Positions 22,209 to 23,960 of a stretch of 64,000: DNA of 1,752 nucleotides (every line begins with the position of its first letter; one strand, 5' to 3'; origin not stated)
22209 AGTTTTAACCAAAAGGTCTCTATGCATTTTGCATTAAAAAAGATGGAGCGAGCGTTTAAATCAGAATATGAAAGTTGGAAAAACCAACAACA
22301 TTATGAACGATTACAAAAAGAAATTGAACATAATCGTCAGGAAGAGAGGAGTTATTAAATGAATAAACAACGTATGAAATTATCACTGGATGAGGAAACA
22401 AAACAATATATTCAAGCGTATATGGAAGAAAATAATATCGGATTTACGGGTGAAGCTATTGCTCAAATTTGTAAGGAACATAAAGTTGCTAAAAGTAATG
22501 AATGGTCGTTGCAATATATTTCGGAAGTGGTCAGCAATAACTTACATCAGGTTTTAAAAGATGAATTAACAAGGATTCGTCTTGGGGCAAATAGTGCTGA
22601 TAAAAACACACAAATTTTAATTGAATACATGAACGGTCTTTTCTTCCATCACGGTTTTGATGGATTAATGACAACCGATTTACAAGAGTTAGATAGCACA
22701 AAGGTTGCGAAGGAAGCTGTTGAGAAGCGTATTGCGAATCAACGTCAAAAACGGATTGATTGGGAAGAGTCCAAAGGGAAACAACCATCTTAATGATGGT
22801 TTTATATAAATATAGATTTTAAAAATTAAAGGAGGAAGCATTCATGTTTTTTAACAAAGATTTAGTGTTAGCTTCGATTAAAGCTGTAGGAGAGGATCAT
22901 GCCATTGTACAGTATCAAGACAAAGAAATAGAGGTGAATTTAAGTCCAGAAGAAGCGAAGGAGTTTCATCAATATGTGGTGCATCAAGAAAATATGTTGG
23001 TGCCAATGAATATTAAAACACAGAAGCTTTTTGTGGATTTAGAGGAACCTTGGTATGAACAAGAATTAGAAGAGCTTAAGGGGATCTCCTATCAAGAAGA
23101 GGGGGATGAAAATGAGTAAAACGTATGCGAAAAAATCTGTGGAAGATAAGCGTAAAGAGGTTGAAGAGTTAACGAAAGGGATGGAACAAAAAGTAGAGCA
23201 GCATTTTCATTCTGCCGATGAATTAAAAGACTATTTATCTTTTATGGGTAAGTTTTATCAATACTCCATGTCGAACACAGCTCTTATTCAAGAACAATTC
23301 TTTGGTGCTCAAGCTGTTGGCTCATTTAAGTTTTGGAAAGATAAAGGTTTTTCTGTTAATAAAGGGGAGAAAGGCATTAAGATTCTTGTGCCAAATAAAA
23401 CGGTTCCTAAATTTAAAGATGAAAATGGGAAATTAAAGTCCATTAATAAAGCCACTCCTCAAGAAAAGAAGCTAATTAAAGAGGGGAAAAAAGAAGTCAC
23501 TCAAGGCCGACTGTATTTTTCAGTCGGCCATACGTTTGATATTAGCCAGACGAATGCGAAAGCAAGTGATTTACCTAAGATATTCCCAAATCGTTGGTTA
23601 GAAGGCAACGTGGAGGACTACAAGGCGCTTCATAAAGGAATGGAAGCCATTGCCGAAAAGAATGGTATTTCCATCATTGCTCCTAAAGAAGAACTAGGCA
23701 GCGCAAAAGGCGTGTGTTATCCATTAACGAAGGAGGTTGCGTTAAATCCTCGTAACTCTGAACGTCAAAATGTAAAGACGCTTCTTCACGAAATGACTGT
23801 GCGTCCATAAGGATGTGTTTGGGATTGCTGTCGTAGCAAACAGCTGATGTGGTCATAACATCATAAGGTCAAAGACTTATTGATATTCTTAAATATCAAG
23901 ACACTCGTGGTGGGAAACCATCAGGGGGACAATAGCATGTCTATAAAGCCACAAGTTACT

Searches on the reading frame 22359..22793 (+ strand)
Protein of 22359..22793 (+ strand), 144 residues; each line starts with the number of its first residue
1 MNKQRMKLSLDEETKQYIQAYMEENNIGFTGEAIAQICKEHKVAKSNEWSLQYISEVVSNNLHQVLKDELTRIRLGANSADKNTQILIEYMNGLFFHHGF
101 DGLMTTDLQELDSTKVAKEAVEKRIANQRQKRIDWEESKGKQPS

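Call 7: search_protein_families(library=pfam, proteins=[window:22359-22793:+], max_evalue=0.01)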
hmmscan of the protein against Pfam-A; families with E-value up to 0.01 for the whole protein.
window:22359-22793:+ (144 aa): 0 families

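Call 37: search_solved_structures(query=window:22359-22790:+, max_evalue=1, show_alignments=1)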
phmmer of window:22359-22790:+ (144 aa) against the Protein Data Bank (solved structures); distinct sequences matched with E-value up to 1: 3.
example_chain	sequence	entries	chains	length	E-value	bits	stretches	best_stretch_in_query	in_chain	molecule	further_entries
7nuv_A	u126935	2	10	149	2.6e-06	31.1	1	16-141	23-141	Aux2pLS20 | Auxiliary relaxosome protein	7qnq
9lmo_R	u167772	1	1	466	0.55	13.9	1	60-139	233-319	G-protein coupled receptor 4,Soluble cytochrome b562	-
6lk8_B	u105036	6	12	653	0.91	13.2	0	34-100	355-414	Nuclear pore complex protein Nup85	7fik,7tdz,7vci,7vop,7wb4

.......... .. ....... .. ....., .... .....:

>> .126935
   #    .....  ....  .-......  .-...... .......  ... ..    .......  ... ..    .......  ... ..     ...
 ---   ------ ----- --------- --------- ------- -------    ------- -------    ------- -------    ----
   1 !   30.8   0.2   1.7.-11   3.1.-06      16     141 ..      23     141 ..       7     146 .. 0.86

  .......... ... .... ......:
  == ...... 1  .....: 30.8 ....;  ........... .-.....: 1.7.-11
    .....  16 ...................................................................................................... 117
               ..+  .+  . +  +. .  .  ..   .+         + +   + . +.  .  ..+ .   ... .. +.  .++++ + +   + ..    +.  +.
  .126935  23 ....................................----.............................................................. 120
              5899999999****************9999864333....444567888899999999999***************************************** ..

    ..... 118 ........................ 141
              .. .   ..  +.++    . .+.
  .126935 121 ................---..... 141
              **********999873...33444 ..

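Call 50: search_protein_families(library=ncbifam, proteins=[window:22359-22790:+], max_evalue=1)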
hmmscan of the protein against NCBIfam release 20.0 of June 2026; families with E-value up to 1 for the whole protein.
window:22359-22790:+ (144 aa): 1 family
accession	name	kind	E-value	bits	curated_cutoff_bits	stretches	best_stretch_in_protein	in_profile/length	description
NF008669.0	PRK11670.1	equivalog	0.12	11.2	348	1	41-119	4-82/369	iron-sulfur cluster carrier protein ApbC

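Call 51: search_protein_families(library=pfam, proteins=[window:22359-22790:+], max_evalue=10)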
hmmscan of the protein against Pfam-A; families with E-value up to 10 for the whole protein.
window:22359-22790:+ (144 aa): 1 family
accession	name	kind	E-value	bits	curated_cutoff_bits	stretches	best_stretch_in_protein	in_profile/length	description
PF09174.15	Maf1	-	0.056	14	28.9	1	58-129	55-111/174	Maf1 regulator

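Call 52: find_homologous_proteins(query=window:22359-22790:+, max_evalue=0.00001)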
Query window:22359-22790:+ (144 aa): 132 proteins with E <= 0.00001 among 144 candidates; the best 120 are listed.
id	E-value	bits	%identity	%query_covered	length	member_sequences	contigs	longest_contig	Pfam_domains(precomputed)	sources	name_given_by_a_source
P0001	2.0e-88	311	100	100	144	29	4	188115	-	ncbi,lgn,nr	ncbi:hypothetical protein ACFW1J_26050 [Priestia aryabhattai]|nr:hypothetical protein [Priestia mega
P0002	8.3e-86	303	97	100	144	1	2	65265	-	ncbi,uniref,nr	ncbi:hypothetical protein COJ00_14475 [Priestia megaterium]|uniref:hypothetical protein n=1 Tax=Prie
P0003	1.3e-85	302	97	100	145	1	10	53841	-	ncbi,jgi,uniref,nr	ncbi:hypothetical protein COM86_25320 [Priestia megaterium]|jgi:hypothetical protein|uniref:hypothet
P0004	1.4e-85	302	97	100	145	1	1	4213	-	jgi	jgi:hypothetical protein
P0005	1.6e-85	302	97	100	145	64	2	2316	-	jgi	-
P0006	2.9e-85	301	97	100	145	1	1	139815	-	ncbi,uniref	ncbi:hypothetical protein AB0764_26465 (plasmid) [Priestia megaterium]|uniref:hypothetical protein n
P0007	4.6e-85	300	97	100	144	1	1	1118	-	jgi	jgi:hypothetical protein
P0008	4.9e-85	300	97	100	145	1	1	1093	-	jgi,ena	-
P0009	4.9e-85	300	97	100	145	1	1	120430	-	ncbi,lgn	ncbi:hypothetical protein PMEGAS67_49490 [Priestia megaterium]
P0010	4.9e-85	300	97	100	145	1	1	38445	-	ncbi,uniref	ncbi:hypothetical protein ACQJ18_25920 [Priestia megaterium]|uniref:hypothetical protein n=1 Tax=Pri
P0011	1.0e-84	299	97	100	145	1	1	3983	-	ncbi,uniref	ncbi:hypothetical protein [Priestia megaterium]|uniref:hypothetical protein n=1 Tax=Priestia megater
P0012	1.0e-84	299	96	100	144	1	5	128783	-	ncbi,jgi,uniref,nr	ncbi:hypothetical protein [Priestia megaterium]|jgi:hypothetical protein|uniref:hypothetical protein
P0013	2.2e-84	298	96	100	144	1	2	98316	-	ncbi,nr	ncbi:hypothetical protein [Priestia megaterium]|nr:hypothetical protein [Priestia megaterium] OLO274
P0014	2.3e-84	298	96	100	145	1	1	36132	-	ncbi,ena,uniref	ncbi:hypothetical protein [Priestia megaterium]|uniref:hypothetical protein n=2 Tax=Priestia megater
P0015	3.1e-84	298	95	100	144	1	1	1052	-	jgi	jgi:hypothetical protein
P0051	1.5e-70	254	82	100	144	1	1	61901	-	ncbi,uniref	ncbi:hypothetical protein AB0764_27585 (plasmid) [Priestia megaterium]|uniref:hypothetical protein n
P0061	1.0e-65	238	76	100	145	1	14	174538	-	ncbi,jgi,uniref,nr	ncbi:hypothetical protein Q8G31_24840 [Priestia megaterium]|jgi:hypothetical protein|uniref:hypothet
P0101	2.6e-56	207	69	100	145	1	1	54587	-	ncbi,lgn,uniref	ncbi:hypothetical protein ABE236_12470 [Priestia endophytica]|uniref:hypothetical protein n=1 Tax=Pr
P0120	1.8e-46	176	62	96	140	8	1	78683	-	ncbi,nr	ncbi:hypothetical protein ASG98_17100 [Bacillus sp. Soil531]|nr:hypothetical protein ASG98_17100 [Ba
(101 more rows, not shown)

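Call 58: predict_structure(alignment_id=A4)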
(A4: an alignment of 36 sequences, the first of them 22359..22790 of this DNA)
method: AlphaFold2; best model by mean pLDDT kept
length: 144 residues; sequences in the alignment: 36
mean_pLDDT: 65.4   pTM: 0.30
mean pLDDT of the five models: 65.4, 64.6, 64.3, 63.0, 56.7
residues with pLDDT >= 90: 0; 70-90: 55; 50-70: 71; < 50: 18
segments of 3 or more residues with pLDDT < 50: 1-4, 99-110
pLDDT, mean of each block of 10 residues (from residue 1): 57 85 86 83 69 57 67 56 58 55 45 59 74 71 48
secondary structure, 60 per line:
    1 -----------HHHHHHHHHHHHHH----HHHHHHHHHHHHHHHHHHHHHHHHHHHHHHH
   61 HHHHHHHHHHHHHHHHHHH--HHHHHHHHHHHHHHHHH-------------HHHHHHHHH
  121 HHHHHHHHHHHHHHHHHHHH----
elements in order: H12-25 H30-79 H82-98 H112-140

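Call 63: fold_search(model_id=the predicted structure, library=pdb)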
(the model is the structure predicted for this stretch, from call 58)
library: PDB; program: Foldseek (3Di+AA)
matches with E <= 10: 38; with E <= 0.001: 0
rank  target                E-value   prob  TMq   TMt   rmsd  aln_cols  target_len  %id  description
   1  7vp2_B                1.5e+00  0.69  0.26  0.60   2.1        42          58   14  Structure of a transcription factor and DNA complex (released 2022-10-19)
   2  7vp4_B                2.1e+00  0.63  0.25  0.54   1.7        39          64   15  Structure of a transcription factor and DNA complex (released 2022-10-19)
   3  7vp5_F                2.1e+00  0.60  0.26  0.49   2.1        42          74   14  Structure of a transcription factor and DNA complex (released 2022-10-19)
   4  7vp7_A                2.1e+00  0.57  0.26  0.60   2.0        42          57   14  Structure of a transcription factor and DNA complex (released 2022-10-19)
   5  1q5v_C                2.4e+00  0.57  0.23  0.29   1.8        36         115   22  Apo-NikR (released 2003-09-30)
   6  7vp6_D                2.6e+00  0.57  0.25  0.72   2.5        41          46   12  Structure of a transcription factor and DNA complex (released 2022-10-19)
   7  7vp5_B                2.6e+00  0.57  0.26  0.49   1.8        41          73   15  Structure of a transcription factor and DNA complex (released 2022-10-19)
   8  7vp4_E                2.6e+00  0.51  0.26  0.48   2.1        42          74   14  Structure of a transcription factor and DNA complex (released 2022-10-19)
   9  7vp5_J                2.7e+00  0.54  0.26  0.61   1.4        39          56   15  Structure of a transcription factor and DNA complex (released 2022-10-19)
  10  7vp5_I                3.0e+00  0.47  0.26  0.63   2.1        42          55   14  Structure of a transcription factor and DNA complex (released 2022-10-19)
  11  7vp4_I                3.0e+00  0.47  0.25  0.60   2.0        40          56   15  Structure of a transcription factor and DNA complex (released 2022-10-19)
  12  7vp4_J                3.4e+00  0.41  0.26  0.51   2.1        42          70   14  Structure of a transcription factor and DNA complex (released 2022-10-19)
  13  7vop_d                3.4e+00  0.05  0.25  0.07  23.1       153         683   15  Cryo-EM structure of Xenopus laevis nuclear pore complex cytoplasmic ring subunit (released 2022-02-02)
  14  7vp7_B                3.9e+00  0.38  0.25  0.72   1.9        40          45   15  Structure of a transcription factor and DNA complex (released 2022-10-19)
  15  5zkt_A                3.9e+00  0.38  0.27  0.65   1.8        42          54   14  Crystal structure of TCP domain of PCF6 in Oryza sativa (released 2019-03-27)
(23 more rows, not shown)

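Call 93: find_encoding_contigs(protein=P0061, flank=2600, max_places=2)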
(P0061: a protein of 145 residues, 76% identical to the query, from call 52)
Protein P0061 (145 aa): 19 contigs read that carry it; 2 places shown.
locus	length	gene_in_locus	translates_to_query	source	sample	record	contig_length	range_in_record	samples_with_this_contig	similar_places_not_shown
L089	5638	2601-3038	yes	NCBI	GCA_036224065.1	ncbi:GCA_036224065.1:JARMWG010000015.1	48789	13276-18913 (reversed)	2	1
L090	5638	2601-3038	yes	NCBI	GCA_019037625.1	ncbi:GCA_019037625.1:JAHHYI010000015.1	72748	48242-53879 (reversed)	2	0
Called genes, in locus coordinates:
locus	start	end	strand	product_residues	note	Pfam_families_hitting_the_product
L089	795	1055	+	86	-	-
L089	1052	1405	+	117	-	-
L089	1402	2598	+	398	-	PF18555:MobL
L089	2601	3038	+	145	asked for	-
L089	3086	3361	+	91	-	-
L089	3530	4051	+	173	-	PF04978:MST (weak), PF05163:DinB, PF12867:DinB_2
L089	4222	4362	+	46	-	-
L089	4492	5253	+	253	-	-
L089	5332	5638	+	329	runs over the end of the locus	PF13154:DUF3991, PF13155:Toprim_2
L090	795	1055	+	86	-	-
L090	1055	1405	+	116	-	-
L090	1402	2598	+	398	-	PF18555:MobL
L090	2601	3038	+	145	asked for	-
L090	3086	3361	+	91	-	-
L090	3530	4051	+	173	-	PF04978:MST (weak), PF05163:DinB, PF12867:DinB_2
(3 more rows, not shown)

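Call 94: find_encoding_contigs(protein=P0101, flank=2600, max_places=2)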
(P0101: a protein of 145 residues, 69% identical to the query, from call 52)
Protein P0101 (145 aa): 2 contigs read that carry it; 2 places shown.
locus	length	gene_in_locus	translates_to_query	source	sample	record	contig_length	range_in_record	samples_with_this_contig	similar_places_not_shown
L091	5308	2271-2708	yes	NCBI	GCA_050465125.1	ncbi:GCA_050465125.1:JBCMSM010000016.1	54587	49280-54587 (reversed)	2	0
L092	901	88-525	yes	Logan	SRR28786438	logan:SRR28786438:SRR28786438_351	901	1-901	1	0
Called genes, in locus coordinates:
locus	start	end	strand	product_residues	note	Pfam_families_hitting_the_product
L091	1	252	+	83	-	?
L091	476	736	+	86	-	-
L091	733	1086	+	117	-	-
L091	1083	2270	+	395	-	PF18555:MobL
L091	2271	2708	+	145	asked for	-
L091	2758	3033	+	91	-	-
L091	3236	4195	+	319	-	PF13154:DUF3991, PF13155:Toprim_2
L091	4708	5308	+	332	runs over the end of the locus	PF00579:tRNA-synt_1b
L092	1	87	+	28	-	?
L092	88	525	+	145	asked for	-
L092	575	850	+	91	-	-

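Call 95: find_encoding_contigs(protein=P0051, flank=2600, max_places=2)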
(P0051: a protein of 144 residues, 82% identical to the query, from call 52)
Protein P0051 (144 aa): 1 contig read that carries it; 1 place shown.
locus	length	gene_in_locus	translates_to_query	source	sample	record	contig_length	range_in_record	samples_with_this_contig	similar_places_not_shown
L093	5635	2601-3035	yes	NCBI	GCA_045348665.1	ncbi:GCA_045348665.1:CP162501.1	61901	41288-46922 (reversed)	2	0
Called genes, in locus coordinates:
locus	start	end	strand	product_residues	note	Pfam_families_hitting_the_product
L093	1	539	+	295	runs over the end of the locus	-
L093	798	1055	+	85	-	-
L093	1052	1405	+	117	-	-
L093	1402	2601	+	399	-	PF18555:MobL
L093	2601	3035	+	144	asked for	-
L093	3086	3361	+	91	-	-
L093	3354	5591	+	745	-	PF08401:ArdcN, PF06114:Peptidase_M78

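Call 96: find_encoding_contigs(protein=P0120, flank=2600, max_places=2)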
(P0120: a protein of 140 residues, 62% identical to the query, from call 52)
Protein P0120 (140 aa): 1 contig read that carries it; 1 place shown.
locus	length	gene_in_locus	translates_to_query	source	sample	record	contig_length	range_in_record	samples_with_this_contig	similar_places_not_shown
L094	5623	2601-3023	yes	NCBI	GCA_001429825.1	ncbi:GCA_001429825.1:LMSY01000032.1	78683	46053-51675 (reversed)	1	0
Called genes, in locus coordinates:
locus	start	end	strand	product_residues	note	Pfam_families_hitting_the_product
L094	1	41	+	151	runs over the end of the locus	PF07552:Coat_X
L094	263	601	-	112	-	PF03779:SPW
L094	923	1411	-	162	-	-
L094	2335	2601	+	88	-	-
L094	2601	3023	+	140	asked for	-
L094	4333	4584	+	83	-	-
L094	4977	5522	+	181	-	-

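Call 102: search_solved_structures(query=A4, max_evalue=10)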
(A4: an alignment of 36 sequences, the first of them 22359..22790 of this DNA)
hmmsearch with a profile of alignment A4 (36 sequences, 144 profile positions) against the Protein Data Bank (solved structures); distinct sequences matched with E-value up to 10: 5.
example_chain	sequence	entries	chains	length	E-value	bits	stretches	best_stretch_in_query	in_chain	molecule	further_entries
7nuv_A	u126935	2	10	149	3.3e-11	46.6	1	16-140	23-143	Aux2pLS20 | Auxiliary relaxosome protein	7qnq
3bji_A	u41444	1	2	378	0.099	15.8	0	12-57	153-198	Proto-oncogene vav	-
6new_A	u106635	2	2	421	0.13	15.5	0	12-57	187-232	Proto-oncogene vav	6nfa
6nf1_A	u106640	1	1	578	0.32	14.2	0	12-57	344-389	Proto-oncogene vav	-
3ky9_A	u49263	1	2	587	0.33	14.2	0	12-57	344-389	Proto-oncogene vav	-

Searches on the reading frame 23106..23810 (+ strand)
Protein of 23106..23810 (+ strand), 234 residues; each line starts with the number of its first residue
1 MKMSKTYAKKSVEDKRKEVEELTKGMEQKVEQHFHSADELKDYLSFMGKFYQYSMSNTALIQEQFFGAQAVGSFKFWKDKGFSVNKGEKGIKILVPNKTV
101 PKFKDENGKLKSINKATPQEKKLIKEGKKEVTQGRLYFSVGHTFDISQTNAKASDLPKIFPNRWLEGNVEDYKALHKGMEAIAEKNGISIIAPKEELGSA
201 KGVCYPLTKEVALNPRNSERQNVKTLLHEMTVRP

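Call 7: search_protein_families(library=pfam, proteins=[window:23106-23810:+], max_evalue=0.01)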
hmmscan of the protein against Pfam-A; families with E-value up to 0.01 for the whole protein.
window:23106-23810:+ (234 aa): 2 families
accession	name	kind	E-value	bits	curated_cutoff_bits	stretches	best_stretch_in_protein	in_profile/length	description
PF08401.16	ArdcN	-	6.1e-11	43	22.6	1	19-117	12-102/123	N-terminal domain of anti-restriction factor ArdC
PF20573.4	DUF6782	-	8.6e-05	22.3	27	1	183-230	51-98/241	Putative metallopeptidase family (DUF6782)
